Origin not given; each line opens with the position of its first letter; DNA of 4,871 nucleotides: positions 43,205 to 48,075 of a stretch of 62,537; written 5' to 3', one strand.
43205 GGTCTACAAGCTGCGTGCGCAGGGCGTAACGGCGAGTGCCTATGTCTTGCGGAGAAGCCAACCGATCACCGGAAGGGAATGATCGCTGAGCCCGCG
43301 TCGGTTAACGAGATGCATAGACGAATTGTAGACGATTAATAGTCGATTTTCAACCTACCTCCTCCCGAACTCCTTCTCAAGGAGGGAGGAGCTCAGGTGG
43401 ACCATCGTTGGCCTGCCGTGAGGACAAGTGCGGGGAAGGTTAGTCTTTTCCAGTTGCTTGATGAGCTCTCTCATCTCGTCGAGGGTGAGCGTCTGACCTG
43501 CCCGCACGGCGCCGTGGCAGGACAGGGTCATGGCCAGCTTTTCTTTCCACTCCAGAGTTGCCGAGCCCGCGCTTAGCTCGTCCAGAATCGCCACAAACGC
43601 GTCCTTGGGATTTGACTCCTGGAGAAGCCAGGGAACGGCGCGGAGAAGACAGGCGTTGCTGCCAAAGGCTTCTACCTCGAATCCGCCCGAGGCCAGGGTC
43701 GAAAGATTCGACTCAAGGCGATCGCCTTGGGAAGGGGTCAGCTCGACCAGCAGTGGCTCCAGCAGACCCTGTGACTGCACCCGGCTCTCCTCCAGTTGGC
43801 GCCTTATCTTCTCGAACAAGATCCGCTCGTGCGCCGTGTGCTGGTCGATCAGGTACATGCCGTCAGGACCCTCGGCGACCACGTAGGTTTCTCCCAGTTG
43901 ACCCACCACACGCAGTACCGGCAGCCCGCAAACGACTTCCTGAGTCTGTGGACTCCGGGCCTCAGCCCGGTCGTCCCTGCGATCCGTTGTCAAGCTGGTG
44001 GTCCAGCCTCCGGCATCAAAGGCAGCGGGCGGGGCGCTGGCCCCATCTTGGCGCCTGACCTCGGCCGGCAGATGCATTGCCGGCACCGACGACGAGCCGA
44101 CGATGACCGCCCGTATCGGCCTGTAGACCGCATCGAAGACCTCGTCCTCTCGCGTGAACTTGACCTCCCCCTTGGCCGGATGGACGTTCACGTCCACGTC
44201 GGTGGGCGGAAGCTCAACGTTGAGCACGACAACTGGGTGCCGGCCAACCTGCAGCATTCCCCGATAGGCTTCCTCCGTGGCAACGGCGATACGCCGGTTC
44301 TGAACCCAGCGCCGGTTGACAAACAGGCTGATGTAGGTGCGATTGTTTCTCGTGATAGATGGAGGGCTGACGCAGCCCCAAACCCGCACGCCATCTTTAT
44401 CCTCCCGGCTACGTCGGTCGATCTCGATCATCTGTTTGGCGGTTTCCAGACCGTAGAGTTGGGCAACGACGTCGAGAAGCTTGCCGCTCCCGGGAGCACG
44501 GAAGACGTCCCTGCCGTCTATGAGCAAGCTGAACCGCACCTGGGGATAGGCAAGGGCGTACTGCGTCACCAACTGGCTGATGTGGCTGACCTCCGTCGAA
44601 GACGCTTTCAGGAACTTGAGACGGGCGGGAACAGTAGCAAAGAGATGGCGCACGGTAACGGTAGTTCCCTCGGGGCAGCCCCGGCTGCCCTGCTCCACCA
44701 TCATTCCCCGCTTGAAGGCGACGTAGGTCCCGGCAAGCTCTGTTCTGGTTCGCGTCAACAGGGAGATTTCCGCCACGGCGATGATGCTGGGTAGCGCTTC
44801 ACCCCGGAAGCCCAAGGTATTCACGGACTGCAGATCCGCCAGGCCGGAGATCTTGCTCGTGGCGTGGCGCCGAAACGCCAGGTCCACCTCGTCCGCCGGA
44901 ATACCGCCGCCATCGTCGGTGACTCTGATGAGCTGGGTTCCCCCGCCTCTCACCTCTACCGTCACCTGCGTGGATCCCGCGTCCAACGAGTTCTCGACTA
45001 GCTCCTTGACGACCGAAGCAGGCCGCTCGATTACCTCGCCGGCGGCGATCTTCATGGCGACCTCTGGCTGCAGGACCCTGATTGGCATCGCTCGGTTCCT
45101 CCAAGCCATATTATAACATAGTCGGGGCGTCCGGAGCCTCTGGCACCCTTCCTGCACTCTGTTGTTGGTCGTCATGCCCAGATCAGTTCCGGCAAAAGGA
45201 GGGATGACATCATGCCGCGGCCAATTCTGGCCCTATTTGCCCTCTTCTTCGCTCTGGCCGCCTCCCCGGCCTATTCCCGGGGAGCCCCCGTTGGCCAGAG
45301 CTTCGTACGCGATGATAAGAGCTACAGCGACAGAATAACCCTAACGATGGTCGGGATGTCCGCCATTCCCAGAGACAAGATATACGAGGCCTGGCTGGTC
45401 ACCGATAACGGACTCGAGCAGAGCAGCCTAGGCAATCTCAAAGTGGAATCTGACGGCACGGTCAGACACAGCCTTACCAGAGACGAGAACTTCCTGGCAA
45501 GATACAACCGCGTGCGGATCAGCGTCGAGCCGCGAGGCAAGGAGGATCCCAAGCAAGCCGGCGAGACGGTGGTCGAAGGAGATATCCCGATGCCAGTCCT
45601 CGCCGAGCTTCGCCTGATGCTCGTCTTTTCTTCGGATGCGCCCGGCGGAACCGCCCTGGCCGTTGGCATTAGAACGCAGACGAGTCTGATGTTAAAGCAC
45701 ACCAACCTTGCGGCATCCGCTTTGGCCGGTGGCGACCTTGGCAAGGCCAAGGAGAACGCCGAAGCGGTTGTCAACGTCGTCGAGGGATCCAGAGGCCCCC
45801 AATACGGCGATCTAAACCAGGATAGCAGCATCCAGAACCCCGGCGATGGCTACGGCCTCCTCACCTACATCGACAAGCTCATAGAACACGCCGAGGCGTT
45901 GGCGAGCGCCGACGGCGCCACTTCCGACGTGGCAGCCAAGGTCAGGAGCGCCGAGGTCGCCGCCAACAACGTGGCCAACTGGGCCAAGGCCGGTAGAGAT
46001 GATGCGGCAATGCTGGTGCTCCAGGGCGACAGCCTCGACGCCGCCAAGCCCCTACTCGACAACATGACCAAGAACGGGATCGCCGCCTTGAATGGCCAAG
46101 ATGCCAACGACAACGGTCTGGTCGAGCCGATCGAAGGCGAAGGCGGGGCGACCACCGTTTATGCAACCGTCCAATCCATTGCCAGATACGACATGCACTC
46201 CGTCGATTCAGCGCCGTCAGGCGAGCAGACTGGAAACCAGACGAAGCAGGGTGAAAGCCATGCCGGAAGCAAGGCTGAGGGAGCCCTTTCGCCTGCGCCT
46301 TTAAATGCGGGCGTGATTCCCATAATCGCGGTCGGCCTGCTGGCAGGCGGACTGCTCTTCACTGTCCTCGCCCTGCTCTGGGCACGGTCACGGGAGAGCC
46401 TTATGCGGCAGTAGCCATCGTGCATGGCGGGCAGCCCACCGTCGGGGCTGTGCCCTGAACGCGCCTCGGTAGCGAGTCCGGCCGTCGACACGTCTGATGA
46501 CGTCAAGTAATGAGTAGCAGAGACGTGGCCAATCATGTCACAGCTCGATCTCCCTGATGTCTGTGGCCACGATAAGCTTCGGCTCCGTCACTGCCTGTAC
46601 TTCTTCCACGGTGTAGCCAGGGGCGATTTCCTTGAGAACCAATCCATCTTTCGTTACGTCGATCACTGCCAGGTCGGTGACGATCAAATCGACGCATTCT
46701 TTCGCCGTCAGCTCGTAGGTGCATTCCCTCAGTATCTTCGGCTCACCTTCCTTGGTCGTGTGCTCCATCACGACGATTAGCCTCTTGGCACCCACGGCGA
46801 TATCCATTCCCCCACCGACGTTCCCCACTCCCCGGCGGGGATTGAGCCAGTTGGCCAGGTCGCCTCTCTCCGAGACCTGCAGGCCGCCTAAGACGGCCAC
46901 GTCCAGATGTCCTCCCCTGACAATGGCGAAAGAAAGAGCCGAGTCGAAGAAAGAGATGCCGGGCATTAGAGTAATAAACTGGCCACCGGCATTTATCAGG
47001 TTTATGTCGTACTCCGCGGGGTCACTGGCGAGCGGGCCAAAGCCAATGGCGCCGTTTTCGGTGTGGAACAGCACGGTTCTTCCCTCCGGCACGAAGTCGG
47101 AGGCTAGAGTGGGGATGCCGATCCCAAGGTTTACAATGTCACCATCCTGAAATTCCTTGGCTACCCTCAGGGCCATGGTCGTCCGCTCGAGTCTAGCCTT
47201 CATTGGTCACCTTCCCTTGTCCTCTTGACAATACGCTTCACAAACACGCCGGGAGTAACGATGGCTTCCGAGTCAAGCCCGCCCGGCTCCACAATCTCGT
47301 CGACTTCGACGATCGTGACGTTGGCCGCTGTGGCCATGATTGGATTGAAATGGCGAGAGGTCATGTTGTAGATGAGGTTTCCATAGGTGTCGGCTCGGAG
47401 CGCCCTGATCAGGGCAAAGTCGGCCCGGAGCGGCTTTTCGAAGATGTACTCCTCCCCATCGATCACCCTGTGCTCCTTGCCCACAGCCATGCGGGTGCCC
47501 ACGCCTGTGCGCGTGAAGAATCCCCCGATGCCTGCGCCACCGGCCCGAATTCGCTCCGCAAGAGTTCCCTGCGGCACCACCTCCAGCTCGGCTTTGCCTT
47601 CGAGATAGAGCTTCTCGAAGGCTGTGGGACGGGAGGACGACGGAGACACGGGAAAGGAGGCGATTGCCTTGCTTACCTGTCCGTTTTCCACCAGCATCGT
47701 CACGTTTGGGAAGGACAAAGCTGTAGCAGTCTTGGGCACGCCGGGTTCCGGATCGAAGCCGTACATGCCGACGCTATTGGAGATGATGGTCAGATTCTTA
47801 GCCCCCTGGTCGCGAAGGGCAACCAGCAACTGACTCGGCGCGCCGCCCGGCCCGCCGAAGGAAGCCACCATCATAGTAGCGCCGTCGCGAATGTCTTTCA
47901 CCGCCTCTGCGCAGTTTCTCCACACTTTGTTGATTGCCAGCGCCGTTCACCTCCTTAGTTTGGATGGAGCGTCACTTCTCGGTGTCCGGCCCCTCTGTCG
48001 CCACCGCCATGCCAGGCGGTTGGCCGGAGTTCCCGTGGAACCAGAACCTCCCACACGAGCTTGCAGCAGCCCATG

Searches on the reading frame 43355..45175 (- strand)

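Call 10: search_protein_families(library=pfam, proteins=[window:43355-45175:-], max_evalue=0.001)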
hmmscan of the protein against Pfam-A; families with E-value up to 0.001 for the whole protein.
window:43355-45175:- (606 aa): 4 families
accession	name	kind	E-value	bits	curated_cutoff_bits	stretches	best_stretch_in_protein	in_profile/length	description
PF08676.16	MutL_C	-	2.8e-39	134.5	25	1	424-563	1-142/142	MutL C terminal dimerisation domain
PF01119.25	DNA_mis_repair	-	2.3e-35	121.2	26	1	238-356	2-116/119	DNA mismatch repair protein, C-terminal domain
PF13589.12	HATPase_c_3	-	3.4e-10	40.5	25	1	53-147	4-98/137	Histidine kinase-, DNA gyrase B-, and HSP90-like ATPase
PF02518.31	HATPase_c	-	4.1e-09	37.3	26.4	1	50-110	4-64/111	Histidine kinase-, DNA gyrase B-, and HSP90-like ATPase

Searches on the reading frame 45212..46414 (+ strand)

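Call 10: search_protein_families(library=pfam, proteins=[window:45212-46414:+], max_evalue=0.001)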
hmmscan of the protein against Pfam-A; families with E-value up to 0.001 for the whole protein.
window:45212-46414:+ (400 aa): 1 family
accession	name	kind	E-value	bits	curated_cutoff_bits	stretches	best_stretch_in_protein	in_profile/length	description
PF10099.14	RskA_C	-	7.2e-09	36.4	29.4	1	35-114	54-130/135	Anti-sigma-K factor rskA, C-terminal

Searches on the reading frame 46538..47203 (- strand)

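Call 10: search_protein_families(library=pfam, proteins=[window:46538-47203:-], max_evalue=0.001)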
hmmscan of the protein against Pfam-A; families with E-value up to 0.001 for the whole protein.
window:46538-47203:- (221 aa): 1 family
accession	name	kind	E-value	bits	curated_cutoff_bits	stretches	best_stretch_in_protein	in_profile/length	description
PF01144.29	CoA_trans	-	3.5e-38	131.6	23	1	8-203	2-215/217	Coenzyme A transferase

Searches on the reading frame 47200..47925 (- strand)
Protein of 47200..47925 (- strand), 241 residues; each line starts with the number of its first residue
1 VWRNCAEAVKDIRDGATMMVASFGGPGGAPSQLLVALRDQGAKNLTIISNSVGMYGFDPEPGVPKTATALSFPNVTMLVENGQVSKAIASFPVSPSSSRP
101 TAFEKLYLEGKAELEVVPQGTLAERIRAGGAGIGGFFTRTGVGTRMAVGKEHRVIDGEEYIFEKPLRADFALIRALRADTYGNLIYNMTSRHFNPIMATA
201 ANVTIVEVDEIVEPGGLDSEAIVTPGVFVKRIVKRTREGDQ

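Call 10: search_protein_families(library=pfam, proteins=[window:47200-47925:-], max_evalue=0.001)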
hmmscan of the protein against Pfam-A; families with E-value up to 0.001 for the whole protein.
window:47200-47925:- (241 aa): 1 family
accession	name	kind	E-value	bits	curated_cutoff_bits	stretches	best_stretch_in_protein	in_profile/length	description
PF01144.29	CoA_trans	-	3.1e-56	190.6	23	2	74-234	55-216/217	Coenzyme A transferase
